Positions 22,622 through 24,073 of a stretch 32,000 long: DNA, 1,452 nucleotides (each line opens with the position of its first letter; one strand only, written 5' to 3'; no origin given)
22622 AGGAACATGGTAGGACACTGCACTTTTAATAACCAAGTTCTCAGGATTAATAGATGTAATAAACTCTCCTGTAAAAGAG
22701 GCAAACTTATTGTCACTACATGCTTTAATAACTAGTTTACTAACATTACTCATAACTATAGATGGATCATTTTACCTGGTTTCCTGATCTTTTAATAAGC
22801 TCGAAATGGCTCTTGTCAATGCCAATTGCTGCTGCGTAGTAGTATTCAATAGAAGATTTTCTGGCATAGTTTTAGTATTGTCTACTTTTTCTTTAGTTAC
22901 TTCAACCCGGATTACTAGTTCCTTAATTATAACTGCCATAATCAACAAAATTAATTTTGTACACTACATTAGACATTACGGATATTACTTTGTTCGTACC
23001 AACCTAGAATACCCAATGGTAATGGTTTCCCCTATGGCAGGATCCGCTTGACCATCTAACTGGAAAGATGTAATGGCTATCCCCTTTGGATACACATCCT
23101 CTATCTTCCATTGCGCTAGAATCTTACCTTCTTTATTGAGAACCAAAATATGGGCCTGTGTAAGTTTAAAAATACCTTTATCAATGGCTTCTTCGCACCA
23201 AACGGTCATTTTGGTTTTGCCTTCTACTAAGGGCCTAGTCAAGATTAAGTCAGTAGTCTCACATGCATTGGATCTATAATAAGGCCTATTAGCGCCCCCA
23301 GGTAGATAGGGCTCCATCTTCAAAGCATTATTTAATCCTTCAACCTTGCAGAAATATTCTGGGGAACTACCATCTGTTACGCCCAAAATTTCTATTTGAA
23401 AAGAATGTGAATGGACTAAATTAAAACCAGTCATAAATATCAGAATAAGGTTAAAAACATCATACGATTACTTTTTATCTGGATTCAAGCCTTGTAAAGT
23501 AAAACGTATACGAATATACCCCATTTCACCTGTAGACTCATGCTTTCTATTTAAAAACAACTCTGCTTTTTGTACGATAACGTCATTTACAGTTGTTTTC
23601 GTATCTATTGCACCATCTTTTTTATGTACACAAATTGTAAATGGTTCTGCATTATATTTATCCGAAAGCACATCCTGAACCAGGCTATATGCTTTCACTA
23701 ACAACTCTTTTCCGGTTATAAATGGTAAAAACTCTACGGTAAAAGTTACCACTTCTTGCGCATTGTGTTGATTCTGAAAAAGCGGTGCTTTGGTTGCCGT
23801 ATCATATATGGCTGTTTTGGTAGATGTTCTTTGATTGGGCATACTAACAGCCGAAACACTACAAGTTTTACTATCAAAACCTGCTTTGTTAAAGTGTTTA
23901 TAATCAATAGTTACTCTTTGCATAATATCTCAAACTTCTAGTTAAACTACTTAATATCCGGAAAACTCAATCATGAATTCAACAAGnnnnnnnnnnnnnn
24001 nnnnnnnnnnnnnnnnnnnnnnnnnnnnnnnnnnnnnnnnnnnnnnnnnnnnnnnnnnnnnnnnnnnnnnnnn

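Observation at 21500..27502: Tail module of a contractile injection system (Afp/PVC-like, T6SS-iv-like) with several unassignable components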

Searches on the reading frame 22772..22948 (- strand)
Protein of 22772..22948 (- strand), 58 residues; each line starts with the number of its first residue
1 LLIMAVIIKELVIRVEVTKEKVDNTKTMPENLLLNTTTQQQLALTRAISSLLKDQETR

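Call 4: search_protein_families(library=pfam, proteins=[window:22772-22948:-], max_evalue=1)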
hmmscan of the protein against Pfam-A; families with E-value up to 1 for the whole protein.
window:22772-22948:- (58 aa): 2 families
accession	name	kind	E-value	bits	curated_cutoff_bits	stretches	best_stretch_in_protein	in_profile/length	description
PF19265.4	DUF5908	-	4e-05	24.8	27.7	1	4-37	1-32/55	Family of unknown function (DUF5908)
PF16024.10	DUF4785_1st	-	0.053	14.1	24.2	1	12-57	58-100/145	Domain of unknown function (DUF4785) N-terminal domain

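Call 5: search_protein_families(library=ncbifam, proteins=[window:22772-22948:-], max_evalue=1)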
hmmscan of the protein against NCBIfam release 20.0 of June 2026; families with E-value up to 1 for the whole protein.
window:22772-22948:- (58 aa): 0 families

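Call 74: search_protein_families(library=phrogs, proteins=[window:22772-22948:-], max_evalue=0.1)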
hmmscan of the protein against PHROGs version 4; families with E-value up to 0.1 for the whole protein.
window:22772-22948:- (58 aa): 0 families

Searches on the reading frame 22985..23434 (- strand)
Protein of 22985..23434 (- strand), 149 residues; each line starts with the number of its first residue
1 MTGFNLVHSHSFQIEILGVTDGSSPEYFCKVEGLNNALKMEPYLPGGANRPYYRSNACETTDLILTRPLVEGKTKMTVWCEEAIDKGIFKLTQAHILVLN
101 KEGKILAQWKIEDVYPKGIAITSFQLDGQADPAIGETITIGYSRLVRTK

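Call 4: search_protein_families(library=pfam, proteins=[window:22985-23434:-], max_evalue=1)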
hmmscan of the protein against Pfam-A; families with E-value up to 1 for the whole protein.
window:22985-23434:- (149 aa): 1 family
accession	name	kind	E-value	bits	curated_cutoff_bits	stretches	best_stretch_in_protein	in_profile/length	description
PF06841.18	Phage_T4_gp19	-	7.1e-14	52.2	28.2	1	10-145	3-133/134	T4-like virus tail tube protein gp19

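Call 5: search_protein_families(library=ncbifam, proteins=[window:22985-23434:-], max_evalue=1)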
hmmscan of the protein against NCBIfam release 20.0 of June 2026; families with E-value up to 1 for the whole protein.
window:22985-23434:- (149 aa): 2 families
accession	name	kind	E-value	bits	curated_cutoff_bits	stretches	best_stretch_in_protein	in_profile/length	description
TIGR02241.1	TIGR02241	subfamily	8.1e-12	45.1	62.4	1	7-147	4-140/141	conserved hypothetical phage tail region protein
TIGR00509.1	bisC_fam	subfamily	0.06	11.5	1017.55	1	10-121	591-702/772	molybdopterin guanine dinucleotide-containing S/N-oxide reductase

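Call 74: search_protein_families(library=phrogs, proteins=[window:22985-23434:-], max_evalue=0.1)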
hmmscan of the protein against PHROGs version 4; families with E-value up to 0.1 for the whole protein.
window:22985-23434:- (149 aa): 1 family
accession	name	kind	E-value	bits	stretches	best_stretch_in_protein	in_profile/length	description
phrog_16984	-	unknown function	0.017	16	1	55-106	103-154/196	-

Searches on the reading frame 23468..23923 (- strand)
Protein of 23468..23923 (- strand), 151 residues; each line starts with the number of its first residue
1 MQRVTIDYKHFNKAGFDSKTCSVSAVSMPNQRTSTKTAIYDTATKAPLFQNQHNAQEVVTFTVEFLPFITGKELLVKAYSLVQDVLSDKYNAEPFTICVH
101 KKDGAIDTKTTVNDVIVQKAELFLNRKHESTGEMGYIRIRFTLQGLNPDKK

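Call 4: search_protein_families(library=pfam, proteins=[window:23468-23923:-], max_evalue=1)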
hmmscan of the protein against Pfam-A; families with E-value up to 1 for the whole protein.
window:23468-23923:- (151 aa): 0 families

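Call 5: search_protein_families(library=ncbifam, proteins=[window:23468-23923:-], max_evalue=1)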
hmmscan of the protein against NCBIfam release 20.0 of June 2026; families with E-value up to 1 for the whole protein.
window:23468-23923:- (151 aa): 0 families

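Call 16: search_solved_structures(query=window:23468-23923:-, max_evalue=10)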
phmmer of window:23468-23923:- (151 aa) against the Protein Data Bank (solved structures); distinct sequences matched with E-value up to 10: 0.

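Call 24: find_homologous_proteins(query=window:23468-23923:-, max_evalue=0.001)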
Query window:23468-23923:- (151 aa): 23 proteins with E <= 0.001 among 34 candidates.
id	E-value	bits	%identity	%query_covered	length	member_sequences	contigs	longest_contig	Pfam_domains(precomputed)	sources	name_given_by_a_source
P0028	1.4e-85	302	89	100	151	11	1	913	-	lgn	-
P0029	1.5e-83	296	85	100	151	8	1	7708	-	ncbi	-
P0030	1.8e-83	296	88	100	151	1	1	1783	-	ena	-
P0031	2.0e-83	295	87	100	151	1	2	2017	-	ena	-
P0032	6.8e-83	294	85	100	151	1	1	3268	-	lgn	-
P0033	3.1e-81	288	85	100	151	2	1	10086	-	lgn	-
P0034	1.4e-79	283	85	100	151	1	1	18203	-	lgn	-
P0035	4.3e-77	275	81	100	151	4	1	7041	-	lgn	-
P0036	3.2e-76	272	79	100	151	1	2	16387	-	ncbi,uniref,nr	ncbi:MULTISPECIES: hypothetical protein [Candidatus Cardinium]|uniref:hypothetical protein n=1 Tax=C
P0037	1.6e-74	267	77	100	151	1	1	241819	-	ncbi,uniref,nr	ncbi:hypothetical protein [Candidatus Cardinium hertigii]|uniref:Afp-like protein n=1 Tax=Candidatus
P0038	5.2e-74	265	82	98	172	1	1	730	-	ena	-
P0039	9.3e-69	248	74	98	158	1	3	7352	-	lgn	-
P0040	1.5e-68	247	71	100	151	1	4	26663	-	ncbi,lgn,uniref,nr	ncbi:hypothetical protein [Cardinium endosymbiont of Culicoides punctatus]|uniref:hypothetical prote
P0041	8.6e-66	238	72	98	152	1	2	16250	-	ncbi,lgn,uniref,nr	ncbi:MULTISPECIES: hypothetical protein [unclassified Candidatus Cardinium]|uniref:hypothetical prot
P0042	2.0e-64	234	74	97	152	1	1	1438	-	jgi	-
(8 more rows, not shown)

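Call 30: search_solved_structures(query=A2, max_evalue=10)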
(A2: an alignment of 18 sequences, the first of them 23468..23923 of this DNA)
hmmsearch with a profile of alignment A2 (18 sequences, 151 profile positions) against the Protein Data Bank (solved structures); distinct sequences matched with E-value up to 10: 0.

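Call 44: predict_structure(alignment_id=A2)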
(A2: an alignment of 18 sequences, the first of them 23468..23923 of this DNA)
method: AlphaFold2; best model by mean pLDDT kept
length: 151 residues; sequences in the alignment: 18
mean_pLDDT: 67.8   pTM: 0.64
mean pLDDT of the five models: 67.8, 60.1, 60.1, 56.8, 55.0
residues with pLDDT >= 90: 0; 70-90: 74; 50-70: 53; < 50: 24
segments of 3 or more residues with pLDDT < 50: 30-41, 46-53, 69-71
pLDDT, mean of each block of 10 residues (from residue 1): 77 68 56 40 47 64 71 62 67 84 84 85 68 67 78 48
secondary structure, 60 per line:
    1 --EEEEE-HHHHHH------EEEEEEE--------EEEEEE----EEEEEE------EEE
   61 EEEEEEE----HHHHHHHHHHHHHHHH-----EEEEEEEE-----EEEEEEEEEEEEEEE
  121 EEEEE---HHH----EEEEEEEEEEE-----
elements in order: E3-7 H9-14 E21-27 E36-41 E46-51 E58-67 H72-87 E93-100 E106-125 E136-146

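Call 47: fold_search(model_id=the predicted structure, library=pdb)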
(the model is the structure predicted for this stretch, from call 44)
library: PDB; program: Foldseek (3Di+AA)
matches with E <= 10: 798; with E <= 0.001: 0
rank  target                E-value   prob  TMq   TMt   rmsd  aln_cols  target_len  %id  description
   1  6bdc                  2.7e-03  1.00  0.42  0.51   8.5       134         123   10  Structure of Hcp1 from Flavobacterium johnsoniae (released 2017-12-27)
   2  7fcf_A                4.0e-03  0.99  0.35  0.42  15.5       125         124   10  Crystal structure of T6SS Hcp protein (released 2022-07-20)
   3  9d93_Mc               5.6e-03  0.99  0.37  0.12   9.1       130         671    9  Mycobacteriophage Bxb1 tail tip - Composite map and model (released 2024-09-25)
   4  9ay2_A                6.6e-03  1.00  0.53  0.48   8.4       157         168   10  Inner tail tube of P1 bacteriophage (released 2025-09-10)
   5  8jan_a                7.8e-03  1.00  0.55  0.50   8.2       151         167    9  In situ structures of the ultra-long extended tail of Myoviridae phage P1 (released 2023-06-21)
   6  7yw0_A                8.7e-03  0.97  0.36  0.44   9.8       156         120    9  Bacteroides fragilis Hcp5 (released 2023-08-30)
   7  9d93_Md               8.7e-03  0.96  0.34  0.11   9.5       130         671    9  Mycobacteriophage Bxb1 tail tip - Composite map and model (released 2024-09-25)
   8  8jan_g                1.0e-02  1.00  0.45  0.43   8.2       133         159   14  In situ structures of the ultra-long extended tail of Myoviridae phage P1 (released 2023-06-21)
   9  6j0f_a                1.3e-02  1.00  0.45  0.48   8.1       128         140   12  Cryo-EM Structure of an Extracellular Contractile Injection System, PVC sheath/tube terminator in extended state (released 2019-04-10)
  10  6a2v_C                1.5e-02  0.92  0.33  0.32   9.3       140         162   14  Crystal structure of Hcp protein (released 2018-09-19)
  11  5xhh_A                1.6e-02  0.98  0.40  0.40   8.1       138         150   12  crystal structure of Hcp1 from Salmonella typhimurium (released 2018-03-07)
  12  8gra_B                1.7e-02  1.00  0.44  0.51   8.1       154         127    7  Structure of Type VI secretion system cargo delivery vehicle Hcp-VgrG-PAAR (released 2023-07-12)
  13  7adz_1a               1.9e-02  1.00  0.51  0.54   9.4       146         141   10  Cryo-EM structure of an extracellular contractile injection system in marine bacterium Algoriphagus machipongonensis, (released 2022-02-16)
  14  5w5f_A                2.0e-02  0.98  0.45  0.43   9.5       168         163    8  Cryo-EM structure of the T4 tail tube (released 2017-08-16)
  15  8bcp_A                2.0e-02  0.90  0.34  0.32   8.4       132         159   17  Cryo-EM structure of the proximal end of bacteriophage T5 tail : p142 tail terminator protein hexamer and pb6 tail tub (released 2023-11-01)
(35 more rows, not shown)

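Call 72: search_solved_structures(query=A9, max_evalue=10, show_alignments=1)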
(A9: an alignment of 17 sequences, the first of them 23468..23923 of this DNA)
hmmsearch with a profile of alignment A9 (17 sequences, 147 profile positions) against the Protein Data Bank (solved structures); distinct sequences matched with E-value up to 10: 5.
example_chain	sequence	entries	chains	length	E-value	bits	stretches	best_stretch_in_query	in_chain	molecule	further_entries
6een_D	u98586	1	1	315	3.1e-07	33.3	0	79-107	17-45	Designer Pentatricopeptide Protein dPPR10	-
6een_B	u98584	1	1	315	1.5e-05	27.9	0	76-107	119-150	Designer Pentatricopeptide Protein dPPR10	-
6een_C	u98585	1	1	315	0.0013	21.6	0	65-107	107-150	Designer Pentatricopeptide Protein dPPR10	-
4ozs_A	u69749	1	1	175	0.0034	20.2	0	78-107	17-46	Alpha solenoid protein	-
1rwu_A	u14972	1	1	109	0.33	13.7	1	59-135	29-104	Hypothetical UPF0250 protein ybeD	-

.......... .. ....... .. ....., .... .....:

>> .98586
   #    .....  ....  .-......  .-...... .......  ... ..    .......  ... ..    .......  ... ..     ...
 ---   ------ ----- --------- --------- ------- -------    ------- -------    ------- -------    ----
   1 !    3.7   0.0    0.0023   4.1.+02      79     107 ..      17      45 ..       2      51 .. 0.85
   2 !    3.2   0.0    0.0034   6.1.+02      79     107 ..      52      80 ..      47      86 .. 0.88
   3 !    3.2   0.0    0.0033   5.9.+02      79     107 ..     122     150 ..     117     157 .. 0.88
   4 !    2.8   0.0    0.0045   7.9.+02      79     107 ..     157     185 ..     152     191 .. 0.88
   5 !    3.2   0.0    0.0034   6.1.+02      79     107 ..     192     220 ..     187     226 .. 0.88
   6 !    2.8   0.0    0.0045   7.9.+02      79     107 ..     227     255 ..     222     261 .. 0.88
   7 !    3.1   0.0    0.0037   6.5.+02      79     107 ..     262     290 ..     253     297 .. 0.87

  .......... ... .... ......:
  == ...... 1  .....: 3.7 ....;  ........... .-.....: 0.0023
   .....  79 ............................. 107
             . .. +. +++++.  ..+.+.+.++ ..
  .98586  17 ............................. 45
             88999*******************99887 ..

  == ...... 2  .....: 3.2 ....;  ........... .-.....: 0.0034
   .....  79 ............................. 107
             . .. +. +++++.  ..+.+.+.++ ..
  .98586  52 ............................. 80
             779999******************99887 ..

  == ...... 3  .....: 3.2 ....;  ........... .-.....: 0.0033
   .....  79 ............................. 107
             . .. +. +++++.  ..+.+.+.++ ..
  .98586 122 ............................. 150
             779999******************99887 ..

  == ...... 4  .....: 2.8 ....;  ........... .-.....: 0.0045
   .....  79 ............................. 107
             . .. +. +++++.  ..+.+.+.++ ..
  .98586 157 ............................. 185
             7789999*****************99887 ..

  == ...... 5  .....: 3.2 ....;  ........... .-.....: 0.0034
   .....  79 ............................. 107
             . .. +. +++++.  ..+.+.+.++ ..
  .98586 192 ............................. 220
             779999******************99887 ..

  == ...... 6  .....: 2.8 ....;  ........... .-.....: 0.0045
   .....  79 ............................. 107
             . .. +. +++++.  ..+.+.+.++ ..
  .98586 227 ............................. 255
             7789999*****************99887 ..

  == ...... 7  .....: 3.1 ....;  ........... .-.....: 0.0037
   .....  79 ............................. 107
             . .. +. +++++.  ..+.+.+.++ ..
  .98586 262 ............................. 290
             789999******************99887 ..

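Call 74: search_protein_families(library=phrogs, proteins=[window:23468-23923:-], max_evalue=0.1)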
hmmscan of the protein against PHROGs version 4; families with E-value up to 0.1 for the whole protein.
window:23468-23923:- (151 aa): 0 families

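Call 104: search_protein_families(library=phrogs, alignment_id=A9, max_evalue=0.1)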
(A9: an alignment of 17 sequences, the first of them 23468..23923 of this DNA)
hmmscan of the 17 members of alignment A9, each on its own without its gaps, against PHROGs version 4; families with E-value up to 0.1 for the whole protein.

A. member 1, window:23468-23923:- (151 aa): 0 families

B. families by the number of members that match (of 17 scanned): 4 families
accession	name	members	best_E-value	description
phrog_4495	-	1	0.02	-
phrog_9730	-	1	0.025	-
phrog_26079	-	1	0.055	-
phrog_10399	-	1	0.081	-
